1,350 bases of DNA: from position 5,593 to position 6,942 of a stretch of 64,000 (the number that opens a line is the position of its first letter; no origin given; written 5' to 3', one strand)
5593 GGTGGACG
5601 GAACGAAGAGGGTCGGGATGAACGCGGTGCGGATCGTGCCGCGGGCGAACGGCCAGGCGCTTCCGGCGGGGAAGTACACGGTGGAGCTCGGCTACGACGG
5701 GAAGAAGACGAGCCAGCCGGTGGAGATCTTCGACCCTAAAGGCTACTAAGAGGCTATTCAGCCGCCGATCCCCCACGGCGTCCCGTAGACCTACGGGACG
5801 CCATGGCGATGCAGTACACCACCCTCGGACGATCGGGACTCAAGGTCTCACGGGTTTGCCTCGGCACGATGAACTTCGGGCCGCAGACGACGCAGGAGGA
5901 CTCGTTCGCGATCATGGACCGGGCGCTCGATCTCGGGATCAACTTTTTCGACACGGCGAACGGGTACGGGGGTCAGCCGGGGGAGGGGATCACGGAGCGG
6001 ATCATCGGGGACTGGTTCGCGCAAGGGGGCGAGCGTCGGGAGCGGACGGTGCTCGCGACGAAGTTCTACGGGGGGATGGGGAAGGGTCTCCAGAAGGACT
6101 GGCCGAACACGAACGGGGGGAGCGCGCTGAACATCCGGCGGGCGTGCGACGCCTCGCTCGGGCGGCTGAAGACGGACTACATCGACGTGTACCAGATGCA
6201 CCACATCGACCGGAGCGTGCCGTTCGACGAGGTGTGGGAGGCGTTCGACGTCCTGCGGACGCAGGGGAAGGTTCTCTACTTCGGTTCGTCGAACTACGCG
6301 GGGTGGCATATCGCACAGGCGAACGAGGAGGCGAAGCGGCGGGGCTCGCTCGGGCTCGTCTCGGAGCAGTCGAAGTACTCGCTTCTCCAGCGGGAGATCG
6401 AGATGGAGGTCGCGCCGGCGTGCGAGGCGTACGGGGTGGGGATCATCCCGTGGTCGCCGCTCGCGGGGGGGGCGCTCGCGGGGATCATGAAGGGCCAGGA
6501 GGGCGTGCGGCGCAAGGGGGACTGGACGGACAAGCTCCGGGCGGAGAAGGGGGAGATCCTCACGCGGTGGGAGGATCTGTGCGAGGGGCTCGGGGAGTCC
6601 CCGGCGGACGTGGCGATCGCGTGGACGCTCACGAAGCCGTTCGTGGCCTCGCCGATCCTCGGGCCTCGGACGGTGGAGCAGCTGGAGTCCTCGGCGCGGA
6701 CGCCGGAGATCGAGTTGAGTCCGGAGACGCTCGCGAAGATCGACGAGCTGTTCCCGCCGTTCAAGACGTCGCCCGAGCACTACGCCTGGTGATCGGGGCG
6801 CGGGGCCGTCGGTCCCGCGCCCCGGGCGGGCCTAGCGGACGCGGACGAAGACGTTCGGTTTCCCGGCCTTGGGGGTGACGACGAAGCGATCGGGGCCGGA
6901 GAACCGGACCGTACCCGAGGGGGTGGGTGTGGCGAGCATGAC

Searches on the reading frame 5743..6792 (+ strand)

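Call 69: search_protein_families(library=ncbifam, proteins=[window:5743-6792:+], max_evalue=0.00001)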
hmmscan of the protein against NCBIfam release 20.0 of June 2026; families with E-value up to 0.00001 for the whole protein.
window:5743-6792:+ (349 aa): 6 families
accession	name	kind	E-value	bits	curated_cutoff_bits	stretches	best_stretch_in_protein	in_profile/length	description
NF007912.0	PRK10625.1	equivalog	2.5e-43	148.8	415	1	23-337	1-338/346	NADP(H)-dependent aldo-keto reductase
TIGR01293.1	Kv_beta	subfamily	2.6e-41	141.7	365.4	1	23-336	1-318/319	voltage-dependent potassium channel subunit beta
NF049922.1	MethglyxlRedYdjG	equivalog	1.1e-32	113.3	550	1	23-334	1-318/326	NADH-dependent methylglyoxal reductase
NF007388.0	PRK09912.1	subfamily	1.2e-31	109.8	448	1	22-335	12-330/346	L-glyceraldehyde 3-phosphate reductase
NF007695.0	PRK10376.1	subfamily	1.1e-14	54.3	280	1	33-242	15-217/290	oxidoreductase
NF008598.0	PRK11565.1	equivalog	2.2e-08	33.5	425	1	48-258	24-205/275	2,5-didehydrogluconate reductase DkgA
